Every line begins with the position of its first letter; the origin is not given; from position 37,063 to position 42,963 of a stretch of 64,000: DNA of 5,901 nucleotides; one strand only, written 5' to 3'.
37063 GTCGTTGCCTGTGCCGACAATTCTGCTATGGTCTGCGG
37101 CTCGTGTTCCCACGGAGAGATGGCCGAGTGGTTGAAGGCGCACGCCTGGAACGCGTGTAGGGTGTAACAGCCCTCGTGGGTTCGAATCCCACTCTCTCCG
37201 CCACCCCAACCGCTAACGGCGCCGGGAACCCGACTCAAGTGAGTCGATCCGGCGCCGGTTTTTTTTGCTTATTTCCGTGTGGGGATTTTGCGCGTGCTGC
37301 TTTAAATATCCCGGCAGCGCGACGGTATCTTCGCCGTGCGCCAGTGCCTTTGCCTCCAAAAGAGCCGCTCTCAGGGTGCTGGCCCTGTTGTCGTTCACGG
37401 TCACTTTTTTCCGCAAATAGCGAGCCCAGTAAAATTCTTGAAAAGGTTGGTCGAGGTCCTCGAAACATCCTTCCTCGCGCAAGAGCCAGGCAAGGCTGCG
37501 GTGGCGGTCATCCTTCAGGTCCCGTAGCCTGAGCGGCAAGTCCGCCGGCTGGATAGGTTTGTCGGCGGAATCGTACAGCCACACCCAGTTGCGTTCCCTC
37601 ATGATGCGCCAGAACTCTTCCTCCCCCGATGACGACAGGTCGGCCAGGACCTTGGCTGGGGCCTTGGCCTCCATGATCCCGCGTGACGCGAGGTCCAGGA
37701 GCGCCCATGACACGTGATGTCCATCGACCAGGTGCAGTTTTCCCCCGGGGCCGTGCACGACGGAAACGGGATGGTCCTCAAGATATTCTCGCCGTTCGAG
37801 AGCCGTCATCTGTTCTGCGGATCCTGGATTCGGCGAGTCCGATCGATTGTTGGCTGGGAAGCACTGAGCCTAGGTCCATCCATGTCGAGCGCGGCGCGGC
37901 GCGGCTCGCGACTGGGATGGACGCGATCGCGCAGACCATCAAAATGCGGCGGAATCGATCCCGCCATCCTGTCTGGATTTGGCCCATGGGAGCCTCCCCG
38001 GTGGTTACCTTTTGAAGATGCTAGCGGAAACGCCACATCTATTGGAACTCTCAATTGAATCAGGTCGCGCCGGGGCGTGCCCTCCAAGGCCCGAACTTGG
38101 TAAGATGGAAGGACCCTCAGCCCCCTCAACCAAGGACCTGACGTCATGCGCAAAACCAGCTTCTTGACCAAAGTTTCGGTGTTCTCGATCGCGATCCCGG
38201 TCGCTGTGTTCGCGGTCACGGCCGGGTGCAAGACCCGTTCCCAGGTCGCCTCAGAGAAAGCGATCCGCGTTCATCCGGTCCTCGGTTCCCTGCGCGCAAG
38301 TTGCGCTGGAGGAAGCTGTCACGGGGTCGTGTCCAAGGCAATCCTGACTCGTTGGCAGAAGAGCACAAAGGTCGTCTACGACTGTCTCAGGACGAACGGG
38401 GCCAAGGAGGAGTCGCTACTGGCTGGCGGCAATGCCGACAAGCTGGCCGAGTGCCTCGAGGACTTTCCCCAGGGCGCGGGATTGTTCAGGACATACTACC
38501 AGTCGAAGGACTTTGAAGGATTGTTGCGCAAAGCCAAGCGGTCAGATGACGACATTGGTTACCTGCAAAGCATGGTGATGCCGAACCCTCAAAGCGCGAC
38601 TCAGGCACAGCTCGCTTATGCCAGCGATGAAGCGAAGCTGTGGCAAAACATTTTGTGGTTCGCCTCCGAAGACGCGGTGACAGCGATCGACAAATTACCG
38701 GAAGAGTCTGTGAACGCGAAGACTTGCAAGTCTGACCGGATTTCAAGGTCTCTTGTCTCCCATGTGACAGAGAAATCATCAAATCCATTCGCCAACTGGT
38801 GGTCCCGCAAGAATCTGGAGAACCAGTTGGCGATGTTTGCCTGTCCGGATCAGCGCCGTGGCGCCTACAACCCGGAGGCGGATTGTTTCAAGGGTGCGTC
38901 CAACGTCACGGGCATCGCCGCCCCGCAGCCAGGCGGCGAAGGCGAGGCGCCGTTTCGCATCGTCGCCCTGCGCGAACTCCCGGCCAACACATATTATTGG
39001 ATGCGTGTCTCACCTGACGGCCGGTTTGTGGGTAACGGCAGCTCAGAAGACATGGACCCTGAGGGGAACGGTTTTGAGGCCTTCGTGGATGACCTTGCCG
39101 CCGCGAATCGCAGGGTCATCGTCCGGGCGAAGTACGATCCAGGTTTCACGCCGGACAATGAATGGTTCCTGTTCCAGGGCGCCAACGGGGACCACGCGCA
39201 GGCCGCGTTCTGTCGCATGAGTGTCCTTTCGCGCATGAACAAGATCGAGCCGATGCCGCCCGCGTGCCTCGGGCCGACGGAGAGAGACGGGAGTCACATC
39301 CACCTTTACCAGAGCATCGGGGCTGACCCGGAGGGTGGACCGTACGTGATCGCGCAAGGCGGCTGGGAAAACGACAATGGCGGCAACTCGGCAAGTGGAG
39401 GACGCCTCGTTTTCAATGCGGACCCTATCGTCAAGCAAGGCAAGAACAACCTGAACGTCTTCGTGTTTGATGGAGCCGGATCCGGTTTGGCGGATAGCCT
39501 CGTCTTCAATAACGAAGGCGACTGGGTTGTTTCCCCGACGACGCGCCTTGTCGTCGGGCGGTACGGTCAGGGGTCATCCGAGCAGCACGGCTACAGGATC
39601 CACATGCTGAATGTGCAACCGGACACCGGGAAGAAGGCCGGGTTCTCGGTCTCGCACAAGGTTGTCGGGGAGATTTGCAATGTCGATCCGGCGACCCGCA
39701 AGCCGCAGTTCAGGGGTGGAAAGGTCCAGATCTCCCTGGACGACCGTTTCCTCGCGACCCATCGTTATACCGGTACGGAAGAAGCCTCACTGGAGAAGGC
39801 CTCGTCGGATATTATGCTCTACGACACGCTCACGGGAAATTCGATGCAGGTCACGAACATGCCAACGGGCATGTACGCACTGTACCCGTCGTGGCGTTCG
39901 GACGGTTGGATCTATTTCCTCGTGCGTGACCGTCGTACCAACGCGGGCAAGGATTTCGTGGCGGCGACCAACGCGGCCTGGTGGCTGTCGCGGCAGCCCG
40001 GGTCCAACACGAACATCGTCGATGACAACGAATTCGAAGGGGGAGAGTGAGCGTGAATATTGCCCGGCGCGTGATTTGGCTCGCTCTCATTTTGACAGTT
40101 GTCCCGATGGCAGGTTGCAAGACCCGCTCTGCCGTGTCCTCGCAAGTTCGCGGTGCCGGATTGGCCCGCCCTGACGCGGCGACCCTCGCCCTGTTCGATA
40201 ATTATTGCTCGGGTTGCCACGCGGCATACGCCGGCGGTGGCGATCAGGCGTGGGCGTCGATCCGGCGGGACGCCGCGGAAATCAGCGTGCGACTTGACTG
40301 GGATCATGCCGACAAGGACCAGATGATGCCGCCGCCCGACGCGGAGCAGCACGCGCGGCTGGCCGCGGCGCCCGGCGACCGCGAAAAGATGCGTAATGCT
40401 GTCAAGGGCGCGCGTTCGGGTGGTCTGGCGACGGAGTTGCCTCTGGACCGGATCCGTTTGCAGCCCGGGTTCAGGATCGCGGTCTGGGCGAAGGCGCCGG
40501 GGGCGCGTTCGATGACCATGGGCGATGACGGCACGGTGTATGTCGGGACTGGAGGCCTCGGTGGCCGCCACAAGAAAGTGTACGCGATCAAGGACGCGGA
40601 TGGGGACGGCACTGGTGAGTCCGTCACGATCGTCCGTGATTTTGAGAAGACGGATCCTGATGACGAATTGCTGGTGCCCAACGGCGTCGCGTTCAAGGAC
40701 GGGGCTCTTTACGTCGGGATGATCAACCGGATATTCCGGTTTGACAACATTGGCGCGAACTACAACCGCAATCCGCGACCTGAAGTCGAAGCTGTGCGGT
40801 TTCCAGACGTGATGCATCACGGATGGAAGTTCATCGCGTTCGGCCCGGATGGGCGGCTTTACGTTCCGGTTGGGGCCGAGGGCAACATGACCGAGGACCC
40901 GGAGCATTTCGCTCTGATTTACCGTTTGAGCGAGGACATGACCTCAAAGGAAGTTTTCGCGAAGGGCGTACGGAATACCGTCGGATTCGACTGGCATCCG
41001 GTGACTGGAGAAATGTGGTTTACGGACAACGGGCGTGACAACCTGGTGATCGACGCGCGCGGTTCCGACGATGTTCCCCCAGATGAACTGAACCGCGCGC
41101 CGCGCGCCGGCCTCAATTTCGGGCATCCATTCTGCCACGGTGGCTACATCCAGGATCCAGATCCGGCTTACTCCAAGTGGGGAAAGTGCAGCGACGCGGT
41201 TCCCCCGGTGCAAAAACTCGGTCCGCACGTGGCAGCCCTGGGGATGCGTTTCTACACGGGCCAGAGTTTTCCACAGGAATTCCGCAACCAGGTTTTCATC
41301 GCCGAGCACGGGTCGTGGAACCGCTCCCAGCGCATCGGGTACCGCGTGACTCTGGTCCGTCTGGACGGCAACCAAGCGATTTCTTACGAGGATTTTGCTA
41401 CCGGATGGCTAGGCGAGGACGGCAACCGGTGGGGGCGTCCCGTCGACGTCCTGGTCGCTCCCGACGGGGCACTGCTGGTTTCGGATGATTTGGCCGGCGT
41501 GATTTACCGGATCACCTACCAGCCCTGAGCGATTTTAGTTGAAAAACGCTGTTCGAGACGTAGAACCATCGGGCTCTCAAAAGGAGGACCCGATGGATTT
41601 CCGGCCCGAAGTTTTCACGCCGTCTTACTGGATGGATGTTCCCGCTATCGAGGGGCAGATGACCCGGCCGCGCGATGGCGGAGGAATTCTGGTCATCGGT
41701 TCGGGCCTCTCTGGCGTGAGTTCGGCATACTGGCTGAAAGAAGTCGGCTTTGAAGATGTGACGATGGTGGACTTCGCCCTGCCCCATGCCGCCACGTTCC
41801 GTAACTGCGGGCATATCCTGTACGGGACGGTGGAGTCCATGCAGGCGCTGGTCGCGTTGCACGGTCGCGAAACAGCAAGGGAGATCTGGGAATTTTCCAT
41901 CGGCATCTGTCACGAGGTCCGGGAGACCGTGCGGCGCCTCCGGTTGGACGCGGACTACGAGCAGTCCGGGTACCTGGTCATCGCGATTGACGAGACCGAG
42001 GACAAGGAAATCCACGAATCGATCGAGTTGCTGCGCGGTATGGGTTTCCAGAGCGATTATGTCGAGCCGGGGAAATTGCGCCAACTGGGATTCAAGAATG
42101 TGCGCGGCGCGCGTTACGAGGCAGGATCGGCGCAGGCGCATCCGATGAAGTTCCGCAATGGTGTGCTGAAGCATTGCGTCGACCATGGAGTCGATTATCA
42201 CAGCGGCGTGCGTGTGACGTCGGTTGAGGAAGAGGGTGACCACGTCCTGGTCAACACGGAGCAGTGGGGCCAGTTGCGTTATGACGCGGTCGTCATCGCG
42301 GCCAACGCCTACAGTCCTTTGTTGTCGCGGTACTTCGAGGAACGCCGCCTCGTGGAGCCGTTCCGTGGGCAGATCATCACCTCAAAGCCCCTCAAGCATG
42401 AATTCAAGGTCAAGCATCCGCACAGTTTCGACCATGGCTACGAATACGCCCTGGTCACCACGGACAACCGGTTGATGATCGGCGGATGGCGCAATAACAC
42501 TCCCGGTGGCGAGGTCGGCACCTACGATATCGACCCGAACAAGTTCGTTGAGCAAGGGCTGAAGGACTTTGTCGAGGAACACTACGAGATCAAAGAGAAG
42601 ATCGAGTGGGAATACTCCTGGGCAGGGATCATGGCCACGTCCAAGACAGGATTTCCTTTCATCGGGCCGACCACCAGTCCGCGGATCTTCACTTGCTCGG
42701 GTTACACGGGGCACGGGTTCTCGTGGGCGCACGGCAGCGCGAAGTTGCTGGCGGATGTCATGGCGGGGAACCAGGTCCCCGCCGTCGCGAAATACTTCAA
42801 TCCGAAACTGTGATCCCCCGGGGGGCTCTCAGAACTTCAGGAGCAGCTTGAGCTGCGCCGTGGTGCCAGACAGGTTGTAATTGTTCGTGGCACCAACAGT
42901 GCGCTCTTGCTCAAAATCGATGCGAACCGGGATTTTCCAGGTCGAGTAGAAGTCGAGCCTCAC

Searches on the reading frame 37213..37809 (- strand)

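Call 56: search_protein_families(library=pfam, proteins=[window:37213-37809:-], max_evalue=0.00001)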
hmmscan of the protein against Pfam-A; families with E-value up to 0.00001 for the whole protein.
window:37213-37809:- (198 aa): 1 family
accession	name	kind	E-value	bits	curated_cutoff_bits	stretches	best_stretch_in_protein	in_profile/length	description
PF08857.17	ParBc_2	-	2e-39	135.7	23.6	1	5-134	34-158/158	Putative ParB-like nuclease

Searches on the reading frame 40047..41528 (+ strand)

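Call 56: search_protein_families(library=pfam, proteins=[window:40047-41528:+], max_evalue=0.00001)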
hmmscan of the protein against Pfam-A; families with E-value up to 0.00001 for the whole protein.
window:40047-41528:+ (493 aa): 2 families
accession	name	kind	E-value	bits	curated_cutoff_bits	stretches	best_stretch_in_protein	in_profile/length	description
PF07995.17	GSDH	-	1.2e-14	54.8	25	1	258-481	115-324/332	Glucose / Sorbosone dehydrogenase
PF23500.1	DUF7133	-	1.5e-10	41.4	27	1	132-486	5-352/385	Domain of unknown function (DUF7133)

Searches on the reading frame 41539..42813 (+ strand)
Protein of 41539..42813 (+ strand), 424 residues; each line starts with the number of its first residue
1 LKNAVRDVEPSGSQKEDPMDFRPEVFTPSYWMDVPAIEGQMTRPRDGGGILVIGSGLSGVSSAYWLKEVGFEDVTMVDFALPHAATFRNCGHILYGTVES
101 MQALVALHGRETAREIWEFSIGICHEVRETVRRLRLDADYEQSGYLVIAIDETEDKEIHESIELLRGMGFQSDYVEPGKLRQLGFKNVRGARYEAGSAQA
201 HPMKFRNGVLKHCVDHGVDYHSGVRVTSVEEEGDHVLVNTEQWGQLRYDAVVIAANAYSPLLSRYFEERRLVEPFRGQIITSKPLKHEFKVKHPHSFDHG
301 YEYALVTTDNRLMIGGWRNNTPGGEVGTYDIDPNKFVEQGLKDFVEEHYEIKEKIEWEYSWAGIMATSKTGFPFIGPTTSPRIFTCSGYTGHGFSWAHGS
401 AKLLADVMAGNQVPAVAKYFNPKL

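Call 56: search_protein_families(library=pfam, proteins=[window:41539-42813:+], max_evalue=0.00001)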
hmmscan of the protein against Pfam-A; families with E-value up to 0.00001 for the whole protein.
window:41539-42813:+ (424 aa): 2 families
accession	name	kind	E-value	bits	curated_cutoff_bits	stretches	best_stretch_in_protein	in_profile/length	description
PF01266.30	DAO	-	4.5e-55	188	27.9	1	50-406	2-352/353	FAD dependent oxidoreductase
PF07992.20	Pyr_redox_2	-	2.4e-06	27.6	26.1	0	200-254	180-234/291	Pyridine nucleotide-disulphide oxidoreductase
